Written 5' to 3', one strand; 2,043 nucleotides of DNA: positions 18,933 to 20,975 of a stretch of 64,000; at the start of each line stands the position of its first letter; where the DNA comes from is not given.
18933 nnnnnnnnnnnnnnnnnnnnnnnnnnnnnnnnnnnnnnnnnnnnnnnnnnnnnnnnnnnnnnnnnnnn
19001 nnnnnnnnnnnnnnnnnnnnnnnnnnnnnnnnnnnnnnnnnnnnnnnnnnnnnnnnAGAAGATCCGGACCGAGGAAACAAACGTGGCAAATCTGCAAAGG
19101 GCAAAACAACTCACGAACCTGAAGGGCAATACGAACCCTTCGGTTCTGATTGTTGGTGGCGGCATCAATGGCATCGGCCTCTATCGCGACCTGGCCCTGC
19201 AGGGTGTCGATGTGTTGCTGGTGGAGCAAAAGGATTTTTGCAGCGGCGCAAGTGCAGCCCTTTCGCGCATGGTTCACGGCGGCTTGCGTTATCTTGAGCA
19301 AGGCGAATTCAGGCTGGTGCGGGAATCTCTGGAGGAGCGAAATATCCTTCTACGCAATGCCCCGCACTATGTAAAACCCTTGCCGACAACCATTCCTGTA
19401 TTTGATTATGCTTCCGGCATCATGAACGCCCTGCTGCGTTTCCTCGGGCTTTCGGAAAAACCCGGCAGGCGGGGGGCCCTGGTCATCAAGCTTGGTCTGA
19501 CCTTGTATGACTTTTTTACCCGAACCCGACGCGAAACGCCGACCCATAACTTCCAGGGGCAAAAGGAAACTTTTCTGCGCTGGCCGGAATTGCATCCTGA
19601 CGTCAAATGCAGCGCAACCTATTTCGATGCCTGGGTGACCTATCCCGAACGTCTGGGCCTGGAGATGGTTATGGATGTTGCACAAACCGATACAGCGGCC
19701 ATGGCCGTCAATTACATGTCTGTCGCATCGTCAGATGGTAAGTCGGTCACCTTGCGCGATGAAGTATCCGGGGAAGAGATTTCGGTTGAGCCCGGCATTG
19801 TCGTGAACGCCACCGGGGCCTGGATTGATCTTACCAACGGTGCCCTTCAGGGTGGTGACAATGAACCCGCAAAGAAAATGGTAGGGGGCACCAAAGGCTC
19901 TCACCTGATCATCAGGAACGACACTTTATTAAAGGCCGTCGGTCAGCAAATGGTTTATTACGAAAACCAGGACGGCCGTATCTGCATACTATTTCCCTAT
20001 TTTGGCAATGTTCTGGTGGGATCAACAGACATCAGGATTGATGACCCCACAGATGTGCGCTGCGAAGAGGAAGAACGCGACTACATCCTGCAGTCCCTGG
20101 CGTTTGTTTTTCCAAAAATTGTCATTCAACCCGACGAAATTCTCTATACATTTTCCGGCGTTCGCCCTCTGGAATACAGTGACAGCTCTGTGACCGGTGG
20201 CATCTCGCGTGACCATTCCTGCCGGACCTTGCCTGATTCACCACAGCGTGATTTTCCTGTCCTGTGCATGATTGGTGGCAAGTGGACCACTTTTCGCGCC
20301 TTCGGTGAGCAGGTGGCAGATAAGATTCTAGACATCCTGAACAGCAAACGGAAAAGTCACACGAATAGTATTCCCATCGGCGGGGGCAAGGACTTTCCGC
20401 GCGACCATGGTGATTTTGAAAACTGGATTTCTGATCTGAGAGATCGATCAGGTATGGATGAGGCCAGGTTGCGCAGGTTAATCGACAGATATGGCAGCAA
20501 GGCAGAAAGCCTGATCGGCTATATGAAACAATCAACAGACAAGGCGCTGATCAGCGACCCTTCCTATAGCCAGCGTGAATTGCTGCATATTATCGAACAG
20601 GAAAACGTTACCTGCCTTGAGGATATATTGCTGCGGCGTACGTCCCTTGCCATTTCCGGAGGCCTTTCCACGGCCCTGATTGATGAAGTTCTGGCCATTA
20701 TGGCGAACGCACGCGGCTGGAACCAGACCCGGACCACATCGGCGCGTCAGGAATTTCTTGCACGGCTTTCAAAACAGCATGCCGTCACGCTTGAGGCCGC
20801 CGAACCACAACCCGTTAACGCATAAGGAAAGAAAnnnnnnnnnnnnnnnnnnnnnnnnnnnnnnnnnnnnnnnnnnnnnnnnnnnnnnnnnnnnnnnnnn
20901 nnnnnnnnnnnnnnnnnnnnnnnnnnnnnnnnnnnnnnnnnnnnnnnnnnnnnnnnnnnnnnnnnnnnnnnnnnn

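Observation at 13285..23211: Polyol/sugar utilisation operon resembling an erythritol-type (kinase + GlpD-like + SorC) module but with an LsrF/AroA'-type class I aldolase and an AKR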

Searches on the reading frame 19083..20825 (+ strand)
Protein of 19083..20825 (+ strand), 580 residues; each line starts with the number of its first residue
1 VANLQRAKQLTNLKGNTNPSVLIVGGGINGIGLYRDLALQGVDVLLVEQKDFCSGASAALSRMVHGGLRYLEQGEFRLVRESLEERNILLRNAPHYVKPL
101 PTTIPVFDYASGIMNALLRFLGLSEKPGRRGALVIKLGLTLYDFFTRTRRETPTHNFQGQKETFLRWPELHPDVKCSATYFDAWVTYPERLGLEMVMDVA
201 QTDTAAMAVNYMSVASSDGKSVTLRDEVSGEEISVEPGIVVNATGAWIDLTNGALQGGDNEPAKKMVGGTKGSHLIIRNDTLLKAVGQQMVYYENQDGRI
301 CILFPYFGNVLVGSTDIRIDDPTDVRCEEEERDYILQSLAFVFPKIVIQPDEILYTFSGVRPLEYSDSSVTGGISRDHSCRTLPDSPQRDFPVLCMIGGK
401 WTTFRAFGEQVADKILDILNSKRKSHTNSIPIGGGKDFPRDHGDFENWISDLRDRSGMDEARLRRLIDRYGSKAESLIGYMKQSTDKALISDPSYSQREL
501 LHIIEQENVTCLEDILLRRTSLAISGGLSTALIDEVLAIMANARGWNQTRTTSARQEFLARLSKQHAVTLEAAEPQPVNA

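Call 3: search_protein_families(library=pfam, proteins=[window:19083-20825:+])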
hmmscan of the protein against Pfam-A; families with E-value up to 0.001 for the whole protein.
window:19083-20825:+ (580 aa): 3 families
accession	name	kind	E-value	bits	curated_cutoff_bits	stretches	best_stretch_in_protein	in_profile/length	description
PF01266.30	DAO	-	1.5e-39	137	27.9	1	21-371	2-320/353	FAD dependent oxidoreductase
PF16901.10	DAO_C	-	8e-21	74.7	31.4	1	425-550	1-125/126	C-terminal domain of alpha-glycerophosphate oxidase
PF13450.12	NAD_binding_8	-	4.9e-05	24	21.9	1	23-58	1-36/68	NAD(P)-binding Rossmann-like domain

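Call 4: search_protein_families(library=ncbifam, proteins=[window:19083-20825:+])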
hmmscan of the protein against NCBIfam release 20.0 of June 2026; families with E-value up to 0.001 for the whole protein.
window:19083-20825:+ (580 aa): 12 families
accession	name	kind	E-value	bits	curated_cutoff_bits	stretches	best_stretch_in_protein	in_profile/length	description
NF008899.0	PRK12266.1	equivalog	2.9e-88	296.5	360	1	20-525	8-483/508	glycerol-3-phosphate dehydrogenase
NF009906.0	PRK13369.1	equivalog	8.7e-77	258.7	352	1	20-525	8-482/502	glycerol-3-phosphate dehydrogenase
NF033461.1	glycerol3P_ox_1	equivalog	8.7e-53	179.5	840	2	5-369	6-354/607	type 1 glycerol-3-phosphate oxidase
TIGR03377.1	glycerol3P_GlpA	equivalog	9.5e-40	136.6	552.8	2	209-524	165-457/530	anaerobic glycerol-3-phosphate dehydrogenase subunit GlpA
NF008313.0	PRK11101.1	equivalog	7.7e-25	87.5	425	2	17-99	7-88/548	anaerobic glycerol-3-phosphate dehydrogenase subunit A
NF033460.1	glycerol3P_ox_II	equivalog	1.3e-06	27.8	460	0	21-68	4-52/361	type 2 glycerol-3-phosphate oxidase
TIGR03197.1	MnmC_Cterm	equivalog_domain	2e-05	23.9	174.2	1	21-85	2-67/400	FAD-dependent 5-carboxymethylaminomethyl-2-thiouridine(34) oxidoreductase MnmC1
NF050086.1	pipecolate_AmaA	exception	0.00032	19.5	600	1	7-68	14-75/425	L-pipecolate oxidase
NF040770.1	hetero_SS_HdrA2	exception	0.00036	18.8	1100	1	2-61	123-182/777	CoB-CoM heterodisulfide reductase HdrA2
NF002480.1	PRK01747.1-1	equivalog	0.0005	18.6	540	1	16-84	246-315/645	bifunctional tRNA (5-methylaminomethyl-2-thiouridine)(34)-methyltransferase MnmC2/FAD-dependent 5-carboxymethylaminomethyl-2-thiouridine(34)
NF041778.1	hetero_SS_HdrA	equivalog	0.00054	17.9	1400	1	2-62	126-186/771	ferredoxin:CoB-CoM heterodisulfide reductase subunit HdrA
NF004780.0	PRK06126.1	subfamily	0.0008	17.8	445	0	18-51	8-41/552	hypothetical protein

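Call 50: search_solved_structures(query=window:19083-20825:+, max_evalue=1e-10, show_alignments=2)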
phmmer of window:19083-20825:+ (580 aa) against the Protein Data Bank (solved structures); distinct sequences matched with E-value up to 1e-10: 4.
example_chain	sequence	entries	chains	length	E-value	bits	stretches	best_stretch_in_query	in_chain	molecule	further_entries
3da1_A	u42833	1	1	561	2e-53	185.2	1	20-562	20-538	Glycerol-3-phosphate dehydrogenase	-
2qcu_A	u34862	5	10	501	2.4e-51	178.4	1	20-521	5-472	Aerobic glycerol-3-phosphate dehydrogenase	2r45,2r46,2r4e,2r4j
2rgh_A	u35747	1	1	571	1.7e-36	129.3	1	20-552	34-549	Alpha-Glycerophosphate Oxidase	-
2rgo_A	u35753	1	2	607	7.6e-32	114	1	20-369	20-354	Alpha-Glycerophosphate Oxidase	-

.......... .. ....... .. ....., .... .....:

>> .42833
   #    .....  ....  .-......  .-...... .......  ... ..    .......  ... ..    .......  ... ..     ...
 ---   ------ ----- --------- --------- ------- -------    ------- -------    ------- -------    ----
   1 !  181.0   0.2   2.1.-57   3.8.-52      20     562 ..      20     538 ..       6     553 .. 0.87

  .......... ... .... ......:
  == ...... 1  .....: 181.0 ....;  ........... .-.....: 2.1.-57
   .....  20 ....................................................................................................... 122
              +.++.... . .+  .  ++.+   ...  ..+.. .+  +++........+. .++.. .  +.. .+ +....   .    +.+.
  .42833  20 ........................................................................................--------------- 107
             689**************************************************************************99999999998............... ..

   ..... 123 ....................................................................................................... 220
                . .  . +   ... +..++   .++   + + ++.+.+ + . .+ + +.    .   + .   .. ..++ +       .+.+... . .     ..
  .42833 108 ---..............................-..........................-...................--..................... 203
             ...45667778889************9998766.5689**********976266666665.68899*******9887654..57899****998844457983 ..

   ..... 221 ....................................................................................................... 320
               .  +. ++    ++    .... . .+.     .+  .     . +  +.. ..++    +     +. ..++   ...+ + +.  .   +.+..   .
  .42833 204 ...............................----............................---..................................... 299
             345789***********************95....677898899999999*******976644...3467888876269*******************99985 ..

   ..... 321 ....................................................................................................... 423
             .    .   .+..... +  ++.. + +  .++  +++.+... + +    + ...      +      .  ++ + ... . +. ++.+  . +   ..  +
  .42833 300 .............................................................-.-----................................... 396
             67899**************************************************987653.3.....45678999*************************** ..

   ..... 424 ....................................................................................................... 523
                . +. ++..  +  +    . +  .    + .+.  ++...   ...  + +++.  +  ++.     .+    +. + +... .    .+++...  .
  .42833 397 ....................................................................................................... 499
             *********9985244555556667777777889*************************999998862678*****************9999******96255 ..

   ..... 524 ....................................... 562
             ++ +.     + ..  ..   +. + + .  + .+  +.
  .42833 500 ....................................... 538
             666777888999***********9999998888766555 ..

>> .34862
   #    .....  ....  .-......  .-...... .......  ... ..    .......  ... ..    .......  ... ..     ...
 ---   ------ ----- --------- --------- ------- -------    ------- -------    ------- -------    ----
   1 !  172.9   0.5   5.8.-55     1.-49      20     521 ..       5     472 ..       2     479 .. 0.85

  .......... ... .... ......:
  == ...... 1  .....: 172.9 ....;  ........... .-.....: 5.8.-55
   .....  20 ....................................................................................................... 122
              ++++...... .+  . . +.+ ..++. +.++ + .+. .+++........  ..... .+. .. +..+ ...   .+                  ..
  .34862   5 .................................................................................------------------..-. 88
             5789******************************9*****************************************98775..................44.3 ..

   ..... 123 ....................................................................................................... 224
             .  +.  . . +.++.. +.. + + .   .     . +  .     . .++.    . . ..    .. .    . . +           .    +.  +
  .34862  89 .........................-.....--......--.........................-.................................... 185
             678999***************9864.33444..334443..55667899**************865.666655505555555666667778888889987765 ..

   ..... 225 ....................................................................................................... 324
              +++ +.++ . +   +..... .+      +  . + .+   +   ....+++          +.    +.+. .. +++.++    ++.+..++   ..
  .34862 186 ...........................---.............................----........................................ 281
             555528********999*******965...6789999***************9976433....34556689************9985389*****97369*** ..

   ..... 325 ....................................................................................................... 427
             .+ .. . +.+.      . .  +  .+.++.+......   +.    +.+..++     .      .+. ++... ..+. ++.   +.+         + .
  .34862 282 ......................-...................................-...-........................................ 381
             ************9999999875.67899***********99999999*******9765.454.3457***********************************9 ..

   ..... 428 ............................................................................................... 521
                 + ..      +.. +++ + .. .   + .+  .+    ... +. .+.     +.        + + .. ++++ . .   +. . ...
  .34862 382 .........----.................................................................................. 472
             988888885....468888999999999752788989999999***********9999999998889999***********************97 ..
